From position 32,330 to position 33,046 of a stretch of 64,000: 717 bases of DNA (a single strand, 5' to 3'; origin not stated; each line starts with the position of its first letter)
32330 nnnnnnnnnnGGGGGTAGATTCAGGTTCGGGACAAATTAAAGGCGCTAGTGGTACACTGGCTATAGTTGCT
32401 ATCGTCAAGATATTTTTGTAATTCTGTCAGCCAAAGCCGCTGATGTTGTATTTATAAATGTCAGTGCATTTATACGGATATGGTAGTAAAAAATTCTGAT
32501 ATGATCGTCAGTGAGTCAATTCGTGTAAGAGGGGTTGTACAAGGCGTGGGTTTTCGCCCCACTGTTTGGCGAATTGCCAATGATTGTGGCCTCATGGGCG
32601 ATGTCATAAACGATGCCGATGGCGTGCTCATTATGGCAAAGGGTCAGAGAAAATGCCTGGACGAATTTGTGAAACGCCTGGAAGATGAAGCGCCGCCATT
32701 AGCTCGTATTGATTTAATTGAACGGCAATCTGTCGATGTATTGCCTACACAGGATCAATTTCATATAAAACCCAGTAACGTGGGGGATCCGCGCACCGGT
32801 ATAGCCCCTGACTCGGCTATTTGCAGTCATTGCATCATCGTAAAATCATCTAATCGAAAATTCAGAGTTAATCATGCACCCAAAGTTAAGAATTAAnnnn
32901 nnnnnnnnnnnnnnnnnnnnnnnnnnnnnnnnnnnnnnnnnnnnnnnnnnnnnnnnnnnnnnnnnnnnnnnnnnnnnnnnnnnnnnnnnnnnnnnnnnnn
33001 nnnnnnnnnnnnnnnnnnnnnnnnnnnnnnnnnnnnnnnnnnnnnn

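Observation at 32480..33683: Relic of hydrogenase maturase HypF truncated within its first zinc finger, abutting an FkbM methyltransferase gene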

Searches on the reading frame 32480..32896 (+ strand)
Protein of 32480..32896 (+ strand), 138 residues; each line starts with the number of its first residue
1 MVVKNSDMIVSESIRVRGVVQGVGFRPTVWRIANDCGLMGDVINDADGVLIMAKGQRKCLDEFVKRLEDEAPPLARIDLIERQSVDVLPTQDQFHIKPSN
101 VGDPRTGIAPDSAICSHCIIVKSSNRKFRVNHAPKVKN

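Call 3: search_protein_families(library=pfam, proteins=[window:32480-32896:+], max_evalue=0.01)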
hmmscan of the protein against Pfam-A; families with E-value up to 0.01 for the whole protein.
window:32480-32896:+ (138 aa): 1 family
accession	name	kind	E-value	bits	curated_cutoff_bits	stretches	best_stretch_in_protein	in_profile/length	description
PF00708.24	Acylphosphatase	-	3.5e-20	72.5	22.5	1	14-96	3-85/85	Acylphosphatase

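Call 4: search_protein_families(library=ncbifam, proteins=[window:32480-32896:+], max_evalue=0.01)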
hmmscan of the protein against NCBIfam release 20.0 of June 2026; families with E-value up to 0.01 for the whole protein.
window:32480-32896:+ (138 aa): 30 families (the best 25 are shown)
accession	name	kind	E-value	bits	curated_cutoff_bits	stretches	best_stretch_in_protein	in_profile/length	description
TIGR00143.1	hypF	equivalog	6.9e-28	97.2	466.1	1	14-129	1-117/741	carbamoyltransferase HypF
NF011001.0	PRK14427.1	equivalog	2.8e-12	46.9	100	1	10-96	17-103/105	acylphosphatase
NF011009.0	PRK14435.1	equivalog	3e-12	46.5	119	1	13-85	5-77/90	acylphosphatase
NF011000.0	PRK14426.1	equivalog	2.1e-10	40.5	89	1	12-96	6-91/92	acylphosphatase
NF011017.0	PRK14445.1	equivalog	2.9e-10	40.3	97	1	14-96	8-90/92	acylphosphatase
NF011019.0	PRK14448.1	equivalog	1.4e-09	38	100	1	15-94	7-86/90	acylphosphatase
NF011005.0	PRK14431.1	equivalog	2.5e-09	37.2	108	1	13-86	5-78/89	acylphosphatase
NF011023.0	PRK14452.1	equivalog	3.3e-09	36.8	113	1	14-96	24-105/107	acylphosphatase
NF011007.0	PRK14433.1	equivalog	6.3e-09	35.9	100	1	15-84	7-76/88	acylphosphatase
NF010998.0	PRK14424.1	equivalog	7.2e-09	35.7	100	1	8-82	9-83/98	acylphosphatase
NF011021.0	PRK14450.1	equivalog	1.1e-08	34.9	109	1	16-97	8-90/91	acylphosphatase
NF011004.0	PRK14430.1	equivalog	2e-08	34.5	101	1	16-98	10-90/92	acylphosphatase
NF010997.0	PRK14422.1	equivalog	2.4e-08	34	95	1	16-73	12-70/93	acylphosphatase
NF011008.0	PRK14434.1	equivalog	4.3e-08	33.3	86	1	15-87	7-82/92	acylphosphatase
NF010995.0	PRK14420.1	equivalog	4.5e-08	33.5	110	1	14-96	6-88/91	acylphosphatase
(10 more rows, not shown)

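Call 5: find_homologous_proteins(query=window:32480-32896:+, max_evalue=0.001)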
Query window:32480-32896:+ (138 aa): 224 proteins with E <= 0.001 among 241 candidates; the best 120 are listed.
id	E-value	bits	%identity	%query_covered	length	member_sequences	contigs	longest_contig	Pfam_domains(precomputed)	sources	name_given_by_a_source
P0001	4.6e-73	261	99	88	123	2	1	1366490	PF00708.25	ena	-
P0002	1.2e-41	160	62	91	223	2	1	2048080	PF00708.25,PF07503.18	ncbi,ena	-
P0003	6.5e-34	135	54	86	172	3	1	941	PF00708.25,PF07503.18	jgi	jgi:hydrogenase maturation protein HypF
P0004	8.9e-31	125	53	86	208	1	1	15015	PF00708.25,PF07503.18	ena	-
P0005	2.2e-29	120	53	84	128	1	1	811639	PF00708.25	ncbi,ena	-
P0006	4.8e-29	119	49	88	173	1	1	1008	PF00708.25,PF07503.18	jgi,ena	jgi:hydrogenase maturation protein HypF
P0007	9.6e-29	118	51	88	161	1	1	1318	PF00708.25,PF07503.18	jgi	-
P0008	9.2e-28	115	46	94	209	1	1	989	PF00708.25,PF07503.18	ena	-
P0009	1.6e-27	114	51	93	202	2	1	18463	PF00708.25,PF07503.18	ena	-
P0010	1.7e-27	114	54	79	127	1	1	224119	PF00708.25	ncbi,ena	-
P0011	4.1e-27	113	53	80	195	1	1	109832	PF00708.25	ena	-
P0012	1.7e-26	111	61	68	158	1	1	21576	PF00708.25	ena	-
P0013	2.2e-26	110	48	86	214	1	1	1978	PF00708.25,PF07503.18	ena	-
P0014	2.4e-26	110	56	78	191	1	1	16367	PF00708.25,PF07503.18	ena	-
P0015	2.4e-26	110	48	84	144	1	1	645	PF00708.25,PF07503.18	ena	-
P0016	6.0e-26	109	54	78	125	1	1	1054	PF00708.25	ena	-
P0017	8.3e-26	108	50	80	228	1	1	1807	PF00708.25,PF07503.18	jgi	-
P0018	8.4e-26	108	55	77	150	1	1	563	PF00708.25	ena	-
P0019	1.8e-25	107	54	75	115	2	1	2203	PF00708.25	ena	-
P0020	1.8e-24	104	49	79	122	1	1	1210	PF00708.25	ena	-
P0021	2.4e-24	104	49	86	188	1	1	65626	PF00708.25,PF07503.18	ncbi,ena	-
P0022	7.1e-24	102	52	59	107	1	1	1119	PF00708.25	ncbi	-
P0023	7.7e-24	102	57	70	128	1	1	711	PF00708.25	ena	-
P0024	1.0e-23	102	50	86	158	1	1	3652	PF00708.25,PF07503.18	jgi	jgi:hydrogenase maturation protein HypF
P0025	1.1e-23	102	50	86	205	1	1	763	PF00708.25,PF07503.18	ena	-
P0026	1.2e-23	102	50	75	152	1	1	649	PF00708.25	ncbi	-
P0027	1.3e-23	101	48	88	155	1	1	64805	PF00708.25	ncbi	-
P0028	2.0e-23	101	44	87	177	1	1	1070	PF00708.25,PF07503.18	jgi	jgi:hydrogenase maturation protein HypF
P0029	2.2e-23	101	48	84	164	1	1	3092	PF00708.25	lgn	-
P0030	2.2e-23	101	54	82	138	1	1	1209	PF00708.25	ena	-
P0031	4.0e-23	100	53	71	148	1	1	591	PF00708.25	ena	-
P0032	7.3e-23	99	45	95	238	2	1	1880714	PF00708.25,PF07503.18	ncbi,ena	-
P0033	9.9e-23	98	59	61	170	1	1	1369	PF00708.25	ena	-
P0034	1.4e-22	98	56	66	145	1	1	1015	PF00708.25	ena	-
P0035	2.1e-22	97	50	79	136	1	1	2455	PF00708.25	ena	-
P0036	2.7e-22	97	45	87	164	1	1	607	PF00708.25,PF07503.18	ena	-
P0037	4.5e-22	96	49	68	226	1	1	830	PF00708.25,PF07503.18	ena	-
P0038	8.5e-22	95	56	72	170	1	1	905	PF00708.25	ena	-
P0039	1.1e-21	95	55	64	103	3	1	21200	PF00708.25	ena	-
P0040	1.2e-21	95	43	87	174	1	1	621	PF00708.25,PF07503.18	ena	-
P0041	1.7e-21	95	46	79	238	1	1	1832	PF00708.25,PF07503.18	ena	-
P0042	1.9e-21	94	46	77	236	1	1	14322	PF00708.25,PF07503.18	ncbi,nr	ncbi:MAG: carbamoyltransferase HypF, partial [Ramlibacter sp.]|nr:carbamoyltransferase HypF [Ramliba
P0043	2.6e-21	94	48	80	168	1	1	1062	PF00708.25,PF07503.18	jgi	jgi:hydrogenase maturation protein HypF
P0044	6.0e-21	93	46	70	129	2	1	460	PF00708.25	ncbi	ncbi:Acylphosphatase domain protein, partial [mine drainage metagenome]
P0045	8.7e-21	92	44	86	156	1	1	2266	PF00708.25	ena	-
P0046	8.7e-21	92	47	80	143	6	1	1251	PF00708.25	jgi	jgi:hydrogenase maturation protein HypF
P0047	1.4e-20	91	62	53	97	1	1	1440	PF00708.25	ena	-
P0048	1.7e-20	91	70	46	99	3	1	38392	PF00708.25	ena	-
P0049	2.3e-20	91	44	87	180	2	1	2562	PF00708.25,PF20258.5,PF07503.18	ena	-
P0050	4.8e-20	90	45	79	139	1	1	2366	PF00708.25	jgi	-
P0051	6.7e-20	89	58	58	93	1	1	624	PF00708.25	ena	-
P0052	7.7e-20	89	45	77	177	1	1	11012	PF00708.25,PF07503.18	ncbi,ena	-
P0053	9.8e-20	89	39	70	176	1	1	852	PF00708.25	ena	-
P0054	2.1e-19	88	62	54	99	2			PF00708.25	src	-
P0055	2.6e-19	87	45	87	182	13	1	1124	PF00708.25,PF07503.18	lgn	-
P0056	2.9e-19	87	49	77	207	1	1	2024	PF00708.25,PF07503.18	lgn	-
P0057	3.6e-19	87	54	72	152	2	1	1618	PF00708.25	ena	-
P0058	4.5e-19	87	55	63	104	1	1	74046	PF00708.25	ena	-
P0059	5.2e-19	86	66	53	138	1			PF00708.25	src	-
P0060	1.2e-18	85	60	51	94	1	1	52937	PF00708.25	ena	-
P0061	1.3e-18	85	47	77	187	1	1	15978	PF00708.25,PF07503.18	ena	-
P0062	1.3e-18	85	44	70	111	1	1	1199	PF00708.25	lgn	-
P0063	1.7e-18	85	48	77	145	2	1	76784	PF00708.25,PF07503.18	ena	-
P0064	3.9e-18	84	52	65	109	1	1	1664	PF00708.25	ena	-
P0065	6.2e-18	83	33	83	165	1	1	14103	PF00708.25,PF07503.18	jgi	jgi:hydrogenase maturation protein HypF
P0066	8.0e-18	83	39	78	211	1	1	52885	PF00708.25,PF07503.18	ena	-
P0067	8.3e-18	83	49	72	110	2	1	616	PF00708.25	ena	-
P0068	8.4e-18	83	42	72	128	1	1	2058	PF00708.25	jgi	jgi:hydrogenase maturation protein HypF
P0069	1.6e-17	82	44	72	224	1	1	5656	PF00708.25,PF07503.18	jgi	jgi:hydrogenase maturation protein HypF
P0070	1.7e-17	81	42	79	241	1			PF01300.25,PF00708.25,PF07503.18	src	-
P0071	2.3e-17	81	44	85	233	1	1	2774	PF00708.25,PF07503.18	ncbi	ncbi:MAG TPA: acylphosphatase, partial [Casimicrobiaceae bacterium]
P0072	2.8e-17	81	43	80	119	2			PF00708.25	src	-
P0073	3.4e-17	81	49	74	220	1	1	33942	PF00708.25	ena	-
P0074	3.6e-17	80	44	75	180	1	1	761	PF00708.25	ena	-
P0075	3.8e-17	80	49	67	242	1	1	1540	PF00708.25,PF07503.18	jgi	-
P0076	3.9e-17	80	39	77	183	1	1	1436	PF00708.25,PF07503.18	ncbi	-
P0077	4.9e-17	80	39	80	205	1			PF00708.25,PF07503.18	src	-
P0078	6.4e-17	80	43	84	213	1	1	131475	PF00708.25,PF07503.18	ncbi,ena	-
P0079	6.5e-17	80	39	78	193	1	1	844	PF00708.25,PF07503.18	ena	-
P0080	9.9e-17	79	46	83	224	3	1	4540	PF00708.25,PF07503.18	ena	-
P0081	1.1e-16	79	44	86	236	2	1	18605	PF00708.25,PF07503.18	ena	-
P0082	1.1e-16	79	40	72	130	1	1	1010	PF00708.25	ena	-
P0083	1.2e-16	79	42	80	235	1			PF01300.25,PF00708.25,PF07503.18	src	-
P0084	1.6e-16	78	47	75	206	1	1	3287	PF00708.25,PF07503.18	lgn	-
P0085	2.4e-16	78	46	82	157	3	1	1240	PF00708.25,PF07503.18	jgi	-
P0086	4.9e-16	77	44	75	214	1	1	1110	PF00708.25,PF07503.18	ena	-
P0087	5.0e-16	77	43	85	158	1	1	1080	PF00708.25,PF07503.18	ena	-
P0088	5.5e-16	77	40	91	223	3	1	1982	PF00708.25,PF07503.18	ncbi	ncbi:MAG: acylphosphatase, partial [Anaerolineae bacterium]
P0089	6.1e-16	77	58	51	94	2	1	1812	PF00708.25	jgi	jgi:hydrogenase maturation protein HypF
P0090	1.1e-15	76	37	78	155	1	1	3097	PF00708.25,PF07503.18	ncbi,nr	ncbi:MAG: acylphosphatase, partial [Actinomycetota bacterium]|nr:acylphosphatase [Actinomycetota bac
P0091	1.5e-15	75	56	52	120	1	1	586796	PF00708.25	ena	-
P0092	1.5e-15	75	44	79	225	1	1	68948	PF00708.25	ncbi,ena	-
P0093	2.3e-15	75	38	79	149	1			PF00708.25,PF07503.18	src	-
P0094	2.7e-15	74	42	85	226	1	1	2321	PF00708.25,PF07503.18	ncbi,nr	ncbi:MAG TPA: carbamoyltransferase HypF, partial [Thermodesulfatator atlanticus]|nr:carbamoyltransfe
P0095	2.9e-15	74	39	79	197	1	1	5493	PF00708.25,PF07503.18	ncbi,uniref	ncbi:acylphosphatase, partial [Streptomyces sp. NPDC006544]|uniref:acylphosphatase n=1 Tax=Streptomy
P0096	2.9e-15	74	45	67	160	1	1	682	PF00708.25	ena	-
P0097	3.2e-15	74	36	79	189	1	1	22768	PF00708.25,PF07503.18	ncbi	ncbi:acylphosphatase, partial [Streptomyces decoyicus]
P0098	3.2e-15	74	47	75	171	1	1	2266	PF00708.25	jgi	-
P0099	3.4e-15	74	45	83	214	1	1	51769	PF00708.25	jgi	jgi:acylphosphatase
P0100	4.7e-15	74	41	91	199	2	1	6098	PF00708.25,PF07503.18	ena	-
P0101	6.5e-15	73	50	76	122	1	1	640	PF00708.25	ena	-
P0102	6.6e-15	73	44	75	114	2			PF00708.25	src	-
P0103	8.9e-15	73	44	85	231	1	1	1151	PF00708.25,PF07503.18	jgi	jgi:hydrogenase maturation protein HypF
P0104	1.1e-14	72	51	70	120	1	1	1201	PF00708.25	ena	-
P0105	1.2e-14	72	39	67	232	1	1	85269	PF00708.25,PF07503.18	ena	-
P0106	1.3e-14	72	37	79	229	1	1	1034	PF00708.25,PF07503.18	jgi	jgi:hydrogenase maturation protein HypF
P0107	1.4e-14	72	41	91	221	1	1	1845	PF00708.25,PF07503.18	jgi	jgi:hydrogenase maturation protein HypF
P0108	2.0e-14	72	40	89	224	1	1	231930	PF00708.25,PF07503.18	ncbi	-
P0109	2.2e-14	71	41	85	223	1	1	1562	PF00708.25,PF07503.18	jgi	-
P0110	2.3e-14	71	35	79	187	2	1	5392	PF00708.25,PF07503.18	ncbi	ncbi:hydrogenase maturation protein HypF, partial [Streptomyces sp. RSD-27]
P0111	2.4e-14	71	43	78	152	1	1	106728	PF00708.25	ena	-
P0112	2.5e-14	71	43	59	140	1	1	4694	PF00708.25,PF02873.22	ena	-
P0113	2.7e-14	71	41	83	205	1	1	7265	PF00708.25,PF07503.18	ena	-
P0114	3.6e-14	71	36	77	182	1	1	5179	PF00708.25,PF07503.18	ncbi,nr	ncbi:MAG: acylphosphatase, partial [Actinobacteria bacterium]|nr:acylphosphatase [Actinomycetota bac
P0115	3.7e-14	71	46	77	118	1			PF00708.25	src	-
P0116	3.8e-14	71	44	80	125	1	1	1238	PF00708.25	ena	-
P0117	4.5e-14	70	42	86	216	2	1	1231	PF00708.25,PF07503.18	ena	-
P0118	5.3e-14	70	54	49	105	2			PF00708.25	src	-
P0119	5.4e-14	70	46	57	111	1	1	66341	PF00708.25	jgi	jgi:hydrogenase maturation protein HypF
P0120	5.6e-14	70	59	48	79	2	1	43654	PF00708.25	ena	-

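Call 7: find_encoding_contigs(protein=P0001, flank=8000, max_places=3)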
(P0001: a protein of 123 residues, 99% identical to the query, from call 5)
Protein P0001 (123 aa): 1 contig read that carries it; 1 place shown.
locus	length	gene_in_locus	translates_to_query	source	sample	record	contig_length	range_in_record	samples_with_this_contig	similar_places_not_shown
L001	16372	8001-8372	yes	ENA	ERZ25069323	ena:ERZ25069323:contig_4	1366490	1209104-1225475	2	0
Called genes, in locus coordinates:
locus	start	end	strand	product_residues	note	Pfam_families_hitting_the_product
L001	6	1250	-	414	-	PF03069:FmdA_AmdA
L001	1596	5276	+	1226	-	PF05378:Hydant_A_N, PF01968:Hydantoinase_A, PF19278:Hydant_A_C, PF02538:Hydantoinase_B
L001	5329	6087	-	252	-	PF13489:Methyltransf_23, PF13847:Methyltransf_31, PF08241:Methyltransf_11, PF08242:Methyltransf_12, PF13649:Methyltransf_25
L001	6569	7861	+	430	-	PF00463:ICL, PF13714:PEP_mutase, PF00463:ICL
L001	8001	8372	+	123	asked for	PF00708:Acylphosphatase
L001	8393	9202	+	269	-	PF05050:Methyltransf_21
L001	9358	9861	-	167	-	PF03350:UPF0114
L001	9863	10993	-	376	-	PF01546:Peptidase_M20, PF07687:M20_dimer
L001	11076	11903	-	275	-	PF00481:PP2C (faint), PF13672:PP2C_2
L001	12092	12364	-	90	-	PF01722:BolA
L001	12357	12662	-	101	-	PF03795:YCII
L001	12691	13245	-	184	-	PF04279:IspA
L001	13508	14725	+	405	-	PF00579:tRNA-synt_1b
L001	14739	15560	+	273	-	PF02616:SMC_ScpA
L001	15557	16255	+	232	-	PF04079:SMC_ScpB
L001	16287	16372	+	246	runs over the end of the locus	PF01479:S4, PF00849:PseudoU_synth_2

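Call 8: find_encoding_contigs(protein=P0002, flank=8000, max_places=3)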
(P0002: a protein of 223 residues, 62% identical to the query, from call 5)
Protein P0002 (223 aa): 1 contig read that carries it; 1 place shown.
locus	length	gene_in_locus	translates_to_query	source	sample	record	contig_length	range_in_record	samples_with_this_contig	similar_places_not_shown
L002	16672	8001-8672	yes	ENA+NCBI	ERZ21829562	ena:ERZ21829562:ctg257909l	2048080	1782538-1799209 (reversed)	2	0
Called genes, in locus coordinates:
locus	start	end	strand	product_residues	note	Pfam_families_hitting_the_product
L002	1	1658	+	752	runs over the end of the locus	PF00403:HMA, PF00122:E1-E2_ATPase, PF00702:Hydrolase, PF08282:Hydrolase_3 (faint)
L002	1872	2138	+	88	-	PF00076:RRM_1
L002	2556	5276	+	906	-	PF07517:SecA_DEAD, PF00270:DEAD, PF00271:Helicase_C (faint), PF01043:SecA_PP_bind, PF21090:P-loop_SecA, PF07516:SecA_SW, PF02810:SEC-C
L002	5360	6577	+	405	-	PF01960:ArgJ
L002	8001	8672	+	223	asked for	PF00708:Acylphosphatase, PF07503:zf-HYPF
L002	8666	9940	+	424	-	PF01300:Sua5_yciO_yrdC, PF17788:HypF_C, PF22521:HypF_C_2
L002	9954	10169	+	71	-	-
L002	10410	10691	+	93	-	PF01455:HupF_HypC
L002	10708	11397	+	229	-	PF13580:SIS_2, PF01380:SIS (weak)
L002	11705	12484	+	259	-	-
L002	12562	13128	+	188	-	-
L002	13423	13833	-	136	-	PF01797:Y1_Tnp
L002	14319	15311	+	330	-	PF17159:MASE3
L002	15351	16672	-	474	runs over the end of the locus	-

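Call 9: find_encoding_contigs(protein=P0005, flank=8000, max_places=3)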
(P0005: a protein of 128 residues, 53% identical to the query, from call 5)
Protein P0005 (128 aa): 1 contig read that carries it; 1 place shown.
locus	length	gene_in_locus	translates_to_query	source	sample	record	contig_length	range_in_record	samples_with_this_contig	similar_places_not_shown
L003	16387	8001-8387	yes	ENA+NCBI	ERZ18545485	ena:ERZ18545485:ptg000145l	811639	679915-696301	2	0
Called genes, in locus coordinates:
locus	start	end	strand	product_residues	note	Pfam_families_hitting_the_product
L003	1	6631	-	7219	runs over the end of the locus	-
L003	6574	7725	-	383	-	PF03382:DUF285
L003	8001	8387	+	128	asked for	PF00708:Acylphosphatase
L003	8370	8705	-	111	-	PF00872:Transposase_mut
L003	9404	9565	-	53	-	-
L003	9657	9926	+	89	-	PF13347:MFS_2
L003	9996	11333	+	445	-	PF05598:DUF772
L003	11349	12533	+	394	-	PF00108:Thiolase_N, PF00109:ketoacyl-synt (weak), PF02803:Thiolase_C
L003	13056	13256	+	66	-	-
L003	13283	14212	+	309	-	PF12760:Zn_ribbon_IS1595 (weak), PF12762:DDE_Tnp_IS1595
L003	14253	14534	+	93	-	PF13588:HSDR_N_2 (faint)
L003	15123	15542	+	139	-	-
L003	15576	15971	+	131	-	-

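Call 12: list_cluster_members(proteins=[window:32480-32896:+, window:32874-33683:+, window:31044-32339:+, window:34344-35474:-, window:33839-34342:-, window:29807-30616:-])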
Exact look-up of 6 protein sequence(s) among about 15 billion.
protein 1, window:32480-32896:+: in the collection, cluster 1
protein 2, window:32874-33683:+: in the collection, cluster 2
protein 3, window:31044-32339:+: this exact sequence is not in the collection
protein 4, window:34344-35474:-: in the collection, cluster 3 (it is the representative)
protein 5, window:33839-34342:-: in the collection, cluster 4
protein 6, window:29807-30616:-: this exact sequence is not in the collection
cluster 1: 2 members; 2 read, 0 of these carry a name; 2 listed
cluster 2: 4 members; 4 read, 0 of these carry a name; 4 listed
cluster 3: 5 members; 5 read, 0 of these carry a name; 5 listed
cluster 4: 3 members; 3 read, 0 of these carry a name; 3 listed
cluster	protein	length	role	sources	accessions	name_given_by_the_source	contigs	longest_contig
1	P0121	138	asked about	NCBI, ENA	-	-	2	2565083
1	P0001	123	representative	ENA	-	-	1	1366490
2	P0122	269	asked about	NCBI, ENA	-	-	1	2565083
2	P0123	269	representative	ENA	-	-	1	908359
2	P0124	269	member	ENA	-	-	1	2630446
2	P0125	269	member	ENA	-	-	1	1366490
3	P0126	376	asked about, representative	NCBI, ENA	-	-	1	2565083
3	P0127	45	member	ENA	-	-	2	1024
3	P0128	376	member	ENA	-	-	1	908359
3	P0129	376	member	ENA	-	-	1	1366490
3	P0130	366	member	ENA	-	-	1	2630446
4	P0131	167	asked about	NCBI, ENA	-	-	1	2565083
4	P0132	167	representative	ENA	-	-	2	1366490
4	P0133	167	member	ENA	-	-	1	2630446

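Call 13: find_encoding_contigs(protein=P0123, flank=8000, max_places=3)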
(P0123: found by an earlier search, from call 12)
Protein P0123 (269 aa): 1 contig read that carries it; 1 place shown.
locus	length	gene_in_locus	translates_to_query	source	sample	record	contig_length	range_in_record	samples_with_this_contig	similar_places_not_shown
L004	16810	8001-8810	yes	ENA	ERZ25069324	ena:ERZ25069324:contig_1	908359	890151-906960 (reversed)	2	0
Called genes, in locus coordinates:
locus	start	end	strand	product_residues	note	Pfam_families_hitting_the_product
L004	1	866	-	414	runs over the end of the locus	PF03069:FmdA_AmdA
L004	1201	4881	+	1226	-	PF05378:Hydant_A_N, PF01968:Hydantoinase_A, PF19278:Hydant_A_C, PF02538:Hydantoinase_B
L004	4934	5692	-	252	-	PF13489:Methyltransf_23, PF13847:Methyltransf_31, PF08241:Methyltransf_11, PF08242:Methyltransf_12, PF13649:Methyltransf_25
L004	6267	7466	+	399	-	PF00463:ICL, PF13714:PEP_mutase, PF00463:ICL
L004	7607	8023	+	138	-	PF00708:Acylphosphatase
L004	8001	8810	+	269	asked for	PF05050:Methyltransf_21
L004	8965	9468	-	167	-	PF03350:UPF0114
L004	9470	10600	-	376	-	PF01546:Peptidase_M20, PF07687:M20_dimer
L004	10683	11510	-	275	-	PF00481:PP2C (faint), PF13672:PP2C_2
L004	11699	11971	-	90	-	PF01722:BolA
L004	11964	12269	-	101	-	PF03795:YCII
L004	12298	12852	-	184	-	PF04279:IspA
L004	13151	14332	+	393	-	PF00579:tRNA-synt_1b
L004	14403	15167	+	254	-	PF02616:SMC_ScpA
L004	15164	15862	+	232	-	PF04079:SMC_ScpB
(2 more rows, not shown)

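Call 14: find_encoding_contigs(protein=P0124, flank=8000, max_places=3)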
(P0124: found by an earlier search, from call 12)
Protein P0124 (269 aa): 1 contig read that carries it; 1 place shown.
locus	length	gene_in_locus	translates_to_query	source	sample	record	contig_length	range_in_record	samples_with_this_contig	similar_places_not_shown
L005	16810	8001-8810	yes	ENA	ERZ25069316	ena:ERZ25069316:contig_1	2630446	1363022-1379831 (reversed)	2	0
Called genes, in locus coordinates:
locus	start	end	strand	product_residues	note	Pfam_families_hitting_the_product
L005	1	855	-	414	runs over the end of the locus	PF03069:FmdA_AmdA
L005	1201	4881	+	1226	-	PF05378:Hydant_A_N, PF01968:Hydantoinase_A, PF19278:Hydant_A_C, PF02538:Hydantoinase_B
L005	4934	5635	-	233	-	PF13489:Methyltransf_23, PF13847:Methyltransf_31, PF08241:Methyltransf_11, PF08242:Methyltransf_12, PF13649:Methyltransf_25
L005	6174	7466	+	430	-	PF00463:ICL, PF13714:PEP_mutase, PF00463:ICL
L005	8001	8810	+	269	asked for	PF05050:Methyltransf_21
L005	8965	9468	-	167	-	PF03350:UPF0114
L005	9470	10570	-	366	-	PF01546:Peptidase_M20, PF07687:M20_dimer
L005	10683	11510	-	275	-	PF00481:PP2C (faint), PF13672:PP2C_2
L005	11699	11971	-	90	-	PF01722:BolA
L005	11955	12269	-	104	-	PF03795:YCII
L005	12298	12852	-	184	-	PF04279:IspA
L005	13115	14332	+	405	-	PF00579:tRNA-synt_1b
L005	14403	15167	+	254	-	PF02616:SMC_ScpA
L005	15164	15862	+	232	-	PF04079:SMC_ScpB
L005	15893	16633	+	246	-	PF01479:S4, PF00849:PseudoU_synth_2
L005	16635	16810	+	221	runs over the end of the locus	PF00730:HhH-GPD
